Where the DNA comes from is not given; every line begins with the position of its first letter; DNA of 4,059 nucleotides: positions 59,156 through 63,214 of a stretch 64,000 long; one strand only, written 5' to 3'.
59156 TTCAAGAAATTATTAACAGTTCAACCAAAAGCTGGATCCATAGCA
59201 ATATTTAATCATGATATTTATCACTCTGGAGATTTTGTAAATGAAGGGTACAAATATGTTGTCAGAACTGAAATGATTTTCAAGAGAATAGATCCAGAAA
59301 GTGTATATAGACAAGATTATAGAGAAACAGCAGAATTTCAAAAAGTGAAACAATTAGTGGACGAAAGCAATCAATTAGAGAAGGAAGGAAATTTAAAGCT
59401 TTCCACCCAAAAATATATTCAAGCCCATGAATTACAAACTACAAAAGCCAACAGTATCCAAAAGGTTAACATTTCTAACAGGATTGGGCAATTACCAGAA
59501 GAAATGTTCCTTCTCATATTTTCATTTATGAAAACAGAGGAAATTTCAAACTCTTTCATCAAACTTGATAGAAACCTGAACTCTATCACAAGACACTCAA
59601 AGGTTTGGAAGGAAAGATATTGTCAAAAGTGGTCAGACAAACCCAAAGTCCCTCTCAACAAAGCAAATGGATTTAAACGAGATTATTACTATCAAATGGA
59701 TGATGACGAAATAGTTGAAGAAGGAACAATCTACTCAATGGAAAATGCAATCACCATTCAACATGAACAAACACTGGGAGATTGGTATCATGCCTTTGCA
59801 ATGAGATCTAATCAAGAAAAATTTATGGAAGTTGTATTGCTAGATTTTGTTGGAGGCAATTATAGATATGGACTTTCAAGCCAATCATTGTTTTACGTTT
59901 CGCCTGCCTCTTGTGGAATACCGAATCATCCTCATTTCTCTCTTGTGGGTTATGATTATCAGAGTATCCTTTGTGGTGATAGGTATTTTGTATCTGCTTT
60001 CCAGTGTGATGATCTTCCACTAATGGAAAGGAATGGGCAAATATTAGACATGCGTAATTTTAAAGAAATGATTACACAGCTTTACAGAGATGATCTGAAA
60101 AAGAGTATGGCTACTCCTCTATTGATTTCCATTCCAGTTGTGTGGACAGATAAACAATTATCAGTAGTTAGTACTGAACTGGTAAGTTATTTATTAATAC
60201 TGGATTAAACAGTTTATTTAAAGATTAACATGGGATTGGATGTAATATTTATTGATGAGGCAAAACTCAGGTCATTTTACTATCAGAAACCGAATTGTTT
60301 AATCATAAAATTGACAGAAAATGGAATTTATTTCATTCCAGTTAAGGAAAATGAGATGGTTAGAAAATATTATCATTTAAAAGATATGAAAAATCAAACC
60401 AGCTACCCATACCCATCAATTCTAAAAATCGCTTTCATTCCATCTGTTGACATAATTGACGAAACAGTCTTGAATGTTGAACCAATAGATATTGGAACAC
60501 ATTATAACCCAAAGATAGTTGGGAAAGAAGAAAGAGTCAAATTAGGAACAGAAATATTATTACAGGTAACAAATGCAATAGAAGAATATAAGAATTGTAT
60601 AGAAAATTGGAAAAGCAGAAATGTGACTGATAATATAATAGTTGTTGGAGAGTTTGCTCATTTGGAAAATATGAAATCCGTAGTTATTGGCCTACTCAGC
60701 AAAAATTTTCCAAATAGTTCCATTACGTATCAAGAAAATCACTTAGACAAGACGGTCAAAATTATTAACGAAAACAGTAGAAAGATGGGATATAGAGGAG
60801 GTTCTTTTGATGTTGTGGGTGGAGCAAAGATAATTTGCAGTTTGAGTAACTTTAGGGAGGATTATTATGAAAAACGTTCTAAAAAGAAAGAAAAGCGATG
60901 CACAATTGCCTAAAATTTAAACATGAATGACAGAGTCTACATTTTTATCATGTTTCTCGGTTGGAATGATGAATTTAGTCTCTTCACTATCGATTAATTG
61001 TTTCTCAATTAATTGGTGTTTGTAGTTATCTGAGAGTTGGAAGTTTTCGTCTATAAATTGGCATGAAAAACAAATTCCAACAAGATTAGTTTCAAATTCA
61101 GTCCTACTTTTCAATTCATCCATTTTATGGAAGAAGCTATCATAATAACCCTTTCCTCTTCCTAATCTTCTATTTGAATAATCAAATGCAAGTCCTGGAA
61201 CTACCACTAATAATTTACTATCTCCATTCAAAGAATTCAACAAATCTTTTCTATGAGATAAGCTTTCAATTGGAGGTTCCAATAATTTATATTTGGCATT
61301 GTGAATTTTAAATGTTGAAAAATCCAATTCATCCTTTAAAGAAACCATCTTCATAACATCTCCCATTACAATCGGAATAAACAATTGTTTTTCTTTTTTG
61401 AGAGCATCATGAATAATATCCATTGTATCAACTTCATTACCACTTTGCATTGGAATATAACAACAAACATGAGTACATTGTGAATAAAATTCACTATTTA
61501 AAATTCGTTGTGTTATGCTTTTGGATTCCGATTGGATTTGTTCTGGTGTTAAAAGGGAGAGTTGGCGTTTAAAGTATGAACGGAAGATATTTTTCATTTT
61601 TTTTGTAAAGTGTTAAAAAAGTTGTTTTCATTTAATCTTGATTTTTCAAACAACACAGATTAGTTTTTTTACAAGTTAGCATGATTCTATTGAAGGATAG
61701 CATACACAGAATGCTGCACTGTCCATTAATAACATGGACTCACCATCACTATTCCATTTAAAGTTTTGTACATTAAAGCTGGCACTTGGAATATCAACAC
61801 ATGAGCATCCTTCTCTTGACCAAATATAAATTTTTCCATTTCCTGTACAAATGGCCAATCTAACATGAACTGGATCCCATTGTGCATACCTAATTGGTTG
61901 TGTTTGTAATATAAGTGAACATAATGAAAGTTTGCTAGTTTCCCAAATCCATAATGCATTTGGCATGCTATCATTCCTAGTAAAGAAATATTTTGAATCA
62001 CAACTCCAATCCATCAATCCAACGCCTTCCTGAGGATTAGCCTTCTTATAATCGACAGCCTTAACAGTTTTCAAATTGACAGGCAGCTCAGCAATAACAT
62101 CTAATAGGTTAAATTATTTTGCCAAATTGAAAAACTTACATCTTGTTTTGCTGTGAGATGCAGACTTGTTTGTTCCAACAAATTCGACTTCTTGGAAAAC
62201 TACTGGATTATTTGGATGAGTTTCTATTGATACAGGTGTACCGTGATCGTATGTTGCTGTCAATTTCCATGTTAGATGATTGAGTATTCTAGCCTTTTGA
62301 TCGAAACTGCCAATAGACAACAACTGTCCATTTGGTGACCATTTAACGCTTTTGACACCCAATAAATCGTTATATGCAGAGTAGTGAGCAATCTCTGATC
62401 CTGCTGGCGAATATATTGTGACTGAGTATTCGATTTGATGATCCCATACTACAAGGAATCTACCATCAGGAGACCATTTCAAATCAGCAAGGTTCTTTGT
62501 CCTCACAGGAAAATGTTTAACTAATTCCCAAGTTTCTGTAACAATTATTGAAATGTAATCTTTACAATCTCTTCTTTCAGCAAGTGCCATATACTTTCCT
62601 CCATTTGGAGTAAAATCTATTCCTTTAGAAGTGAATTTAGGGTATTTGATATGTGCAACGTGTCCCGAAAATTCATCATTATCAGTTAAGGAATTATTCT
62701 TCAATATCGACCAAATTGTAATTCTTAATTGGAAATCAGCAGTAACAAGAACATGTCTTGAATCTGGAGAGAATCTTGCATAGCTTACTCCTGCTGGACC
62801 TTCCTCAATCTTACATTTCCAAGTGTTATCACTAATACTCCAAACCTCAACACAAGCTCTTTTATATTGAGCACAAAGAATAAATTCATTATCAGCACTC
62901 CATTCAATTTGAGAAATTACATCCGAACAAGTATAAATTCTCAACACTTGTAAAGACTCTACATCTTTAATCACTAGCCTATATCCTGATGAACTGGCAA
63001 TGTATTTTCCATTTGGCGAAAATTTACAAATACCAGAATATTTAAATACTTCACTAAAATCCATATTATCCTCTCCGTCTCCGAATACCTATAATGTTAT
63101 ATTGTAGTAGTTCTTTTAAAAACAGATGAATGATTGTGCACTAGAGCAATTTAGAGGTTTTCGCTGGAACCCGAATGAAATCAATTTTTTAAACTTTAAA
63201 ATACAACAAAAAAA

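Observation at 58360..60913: Single gene fusing a cytoplasmic prolyl-4-hydroxylase, an F-box and an actin-related-protein domain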

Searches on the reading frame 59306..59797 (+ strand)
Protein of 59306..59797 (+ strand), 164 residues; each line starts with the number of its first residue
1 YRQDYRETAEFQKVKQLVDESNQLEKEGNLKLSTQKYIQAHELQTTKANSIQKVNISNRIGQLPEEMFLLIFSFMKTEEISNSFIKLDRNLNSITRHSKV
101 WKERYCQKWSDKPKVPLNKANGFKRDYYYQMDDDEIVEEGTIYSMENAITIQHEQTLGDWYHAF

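Call 31: search_solved_structures(query=A6, max_evalue=10, show_alignments=2)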
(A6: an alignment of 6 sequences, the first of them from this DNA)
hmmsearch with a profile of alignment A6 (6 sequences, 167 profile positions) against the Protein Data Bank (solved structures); distinct sequences matched with E-value up to 10: 16.
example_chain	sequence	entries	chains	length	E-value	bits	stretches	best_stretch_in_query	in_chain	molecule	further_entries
6vcd_B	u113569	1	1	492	0.00035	23.8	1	64-115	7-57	F-box/LRR-repeat protein 5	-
12dl_PA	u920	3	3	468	0.00063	22.9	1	63-120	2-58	F-box and WD-40 domain protein 21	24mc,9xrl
1nex_B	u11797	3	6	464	0.00073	22.7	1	63-120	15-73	CDC4 protein | Cell division control protein 4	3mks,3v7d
9sfp_A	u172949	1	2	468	0.0034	20.5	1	63-117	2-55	F-box and WD-40 domain protein 12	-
12dl_NA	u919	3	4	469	0.012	18.8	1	66-125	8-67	Expressed sequence C85627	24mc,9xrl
12dl_OA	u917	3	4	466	0.026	17.7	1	63-117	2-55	F-box and WD-40 domain protein 19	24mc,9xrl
9w2m_J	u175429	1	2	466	0.033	17.3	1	71-119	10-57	FBXW24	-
6bva_E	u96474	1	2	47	0.073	16.2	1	66-105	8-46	Lysine-specific demethylase 2B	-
7z8b_F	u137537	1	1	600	0.1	15.8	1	57-111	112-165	F-box/WD repeat-containing protein 8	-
2ddx_A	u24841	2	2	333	0.15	15.2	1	55-113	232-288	beta-1,3-xylanase | Beta-1,3-xylanase XYL4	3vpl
6o60_C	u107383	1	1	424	0.19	14.8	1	57-107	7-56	F-box/LRR-repeat protein 2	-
3ieg_A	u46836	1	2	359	0.34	14.1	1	5-56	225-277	DnaJ homolog subfamily C member 3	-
9jkb_C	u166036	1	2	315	0.39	13.8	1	64-115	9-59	F-box only protein 4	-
3l2o_B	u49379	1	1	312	0.49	13.5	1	64-115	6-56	F-box only protein 4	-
5jh5_A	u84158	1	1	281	0.71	13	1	66-107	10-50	Lysine-specific demethylase 2B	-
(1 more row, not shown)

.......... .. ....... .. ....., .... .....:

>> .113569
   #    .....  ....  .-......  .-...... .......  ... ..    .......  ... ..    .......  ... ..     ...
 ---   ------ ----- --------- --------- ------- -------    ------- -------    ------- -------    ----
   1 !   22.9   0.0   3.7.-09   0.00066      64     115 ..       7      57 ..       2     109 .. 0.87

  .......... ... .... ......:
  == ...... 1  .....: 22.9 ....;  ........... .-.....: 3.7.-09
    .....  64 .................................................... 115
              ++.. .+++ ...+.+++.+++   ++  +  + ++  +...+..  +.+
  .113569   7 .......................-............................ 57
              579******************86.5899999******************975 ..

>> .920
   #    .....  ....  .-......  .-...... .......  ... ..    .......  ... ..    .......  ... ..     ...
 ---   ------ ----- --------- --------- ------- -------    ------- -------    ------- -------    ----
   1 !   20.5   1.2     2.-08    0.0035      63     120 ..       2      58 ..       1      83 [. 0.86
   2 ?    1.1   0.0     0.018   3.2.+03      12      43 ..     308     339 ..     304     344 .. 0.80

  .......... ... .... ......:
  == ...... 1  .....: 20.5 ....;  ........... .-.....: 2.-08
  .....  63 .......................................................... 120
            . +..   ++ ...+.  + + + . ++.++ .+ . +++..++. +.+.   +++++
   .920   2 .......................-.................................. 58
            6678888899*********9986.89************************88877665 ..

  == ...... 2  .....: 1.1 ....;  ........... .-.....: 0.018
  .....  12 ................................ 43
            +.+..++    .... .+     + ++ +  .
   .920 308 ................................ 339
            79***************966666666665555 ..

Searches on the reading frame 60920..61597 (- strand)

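Call 62: search_protein_families(library=pfam, max_evalue=0.001, proteins=[window:60920-61597:-])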
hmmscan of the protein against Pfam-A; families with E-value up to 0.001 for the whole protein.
window:60920-61597:- (226 aa): 1 family
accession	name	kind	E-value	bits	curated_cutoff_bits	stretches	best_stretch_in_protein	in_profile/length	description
PF01812.26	5-FTHF_cyc-lig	-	4.2e-31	108.7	27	1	4-183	3-169/186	5-formyltetrahydrofolate cyclo-ligase family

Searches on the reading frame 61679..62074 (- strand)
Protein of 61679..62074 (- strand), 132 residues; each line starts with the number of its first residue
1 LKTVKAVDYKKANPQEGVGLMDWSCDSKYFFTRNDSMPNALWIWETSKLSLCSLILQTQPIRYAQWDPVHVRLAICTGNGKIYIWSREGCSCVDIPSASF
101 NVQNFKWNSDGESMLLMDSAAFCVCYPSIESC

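Call 62: search_protein_families(library=pfam, max_evalue=0.001, proteins=[window:61679-62074:-])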
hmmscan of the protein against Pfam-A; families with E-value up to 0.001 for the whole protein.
window:61679-62074:- (132 aa): 3 families
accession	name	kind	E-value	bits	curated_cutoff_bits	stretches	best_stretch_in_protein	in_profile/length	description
PF23389.1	Beta-prop_WDR19_1st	-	1.6e-05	24.5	27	0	64-120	3-59/325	WDR19 first beta-propeller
PF25174.1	Beta-prop_THOC3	-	4.6e-05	23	305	1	20-117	7-106/272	THOC3 beta-propeller domain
PF24817.1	WD40_WDHD1_1st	-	9.9e-05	22.1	109.9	0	58-119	222-285/291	WDHD1 first WD40 domain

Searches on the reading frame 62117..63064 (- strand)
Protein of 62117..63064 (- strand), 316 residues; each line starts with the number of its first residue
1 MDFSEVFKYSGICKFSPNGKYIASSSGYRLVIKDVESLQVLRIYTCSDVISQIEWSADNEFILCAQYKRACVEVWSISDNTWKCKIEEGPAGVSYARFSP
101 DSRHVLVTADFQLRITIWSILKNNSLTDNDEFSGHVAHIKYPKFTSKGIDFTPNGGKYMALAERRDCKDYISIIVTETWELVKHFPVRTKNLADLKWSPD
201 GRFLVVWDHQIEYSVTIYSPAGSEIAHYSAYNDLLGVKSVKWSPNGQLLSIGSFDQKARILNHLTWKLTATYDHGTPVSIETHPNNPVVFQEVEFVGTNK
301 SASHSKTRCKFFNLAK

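Call 62: search_protein_families(library=pfam, max_evalue=0.001, proteins=[window:62117-63064:-])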
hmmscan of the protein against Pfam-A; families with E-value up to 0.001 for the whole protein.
window:62117-63064:- (316 aa): 20 families
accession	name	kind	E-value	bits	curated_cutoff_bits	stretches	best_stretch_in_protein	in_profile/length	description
PF25174.1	Beta-prop_THOC3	-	1.1e-19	71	305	1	13-205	94-270/272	THOC3 beta-propeller domain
PF00400.38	WD40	-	2.1e-14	53.7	27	0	236-260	13-37/39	WD domain, G-beta repeat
PF24817.1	WD40_WDHD1_1st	-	2.5e-14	53.6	109.9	1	49-245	88-276/291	WDHD1 first WD40 domain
PF23414.1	Beta-prop_EML_2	-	3.2e-13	50.1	90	1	13-131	45-164/266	Echinoderm microtubule-associated protein second beta-propeller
PF24814.1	WD40_Prp19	-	2.5e-11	43.6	320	1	15-206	99-277/281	Prp19 WD40 domain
PF24807.1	WD40_CDC20-Fz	-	3.5e-11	43.4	200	1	17-205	101-281/292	CDC20/Fizzy WD40 domain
PF25175.1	Beta-prop_WDR5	-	3.9e-11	43.2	250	1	9-173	96-252/296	WDR5 beta-propeller domain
PF24780.1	WD40_MABP1-WDR62_1st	-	1.2e-10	41.6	496.3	1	17-142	7-134/328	MABP1/WDR62 first WD40 domain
PF25460.1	Beta-prop_Aladin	-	3.5e-09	36.7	171.1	1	14-191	117-292/340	Aladin seven-bladed propeller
PF12894.13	ANAPC4_WD40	-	5.4e-09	36.6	22.9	0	233-275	37-79/91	Anaphase-promoting complex subunit 4 WD40 domain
PF08662.17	eIF2A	-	3.3e-08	34.1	20.5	0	187-285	56-154/194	Eukaryotic translation initiation factor eIF2A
PF23389.1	Beta-prop_WDR19_1st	-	1.9e-07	30.9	27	0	156-267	10-114/325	WDR19 first beta-propeller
PF25173.1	Beta-prop_WDR3_1st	-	4.4e-07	30.2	154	1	39-146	21-123/184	WDR3 first beta-propeller domain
PF24105.1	Beta-prop_CAF1B_HIR1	-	6.6e-07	29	80.5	1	176-274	117-212/383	CAF1B/HIR1 beta-propeller domain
PF25168.1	Beta-prop_WDR36-Utp21_2nd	-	9.2e-07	28.9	84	1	170-257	221-304/335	WDR36/Utp21 second beta-propeller domain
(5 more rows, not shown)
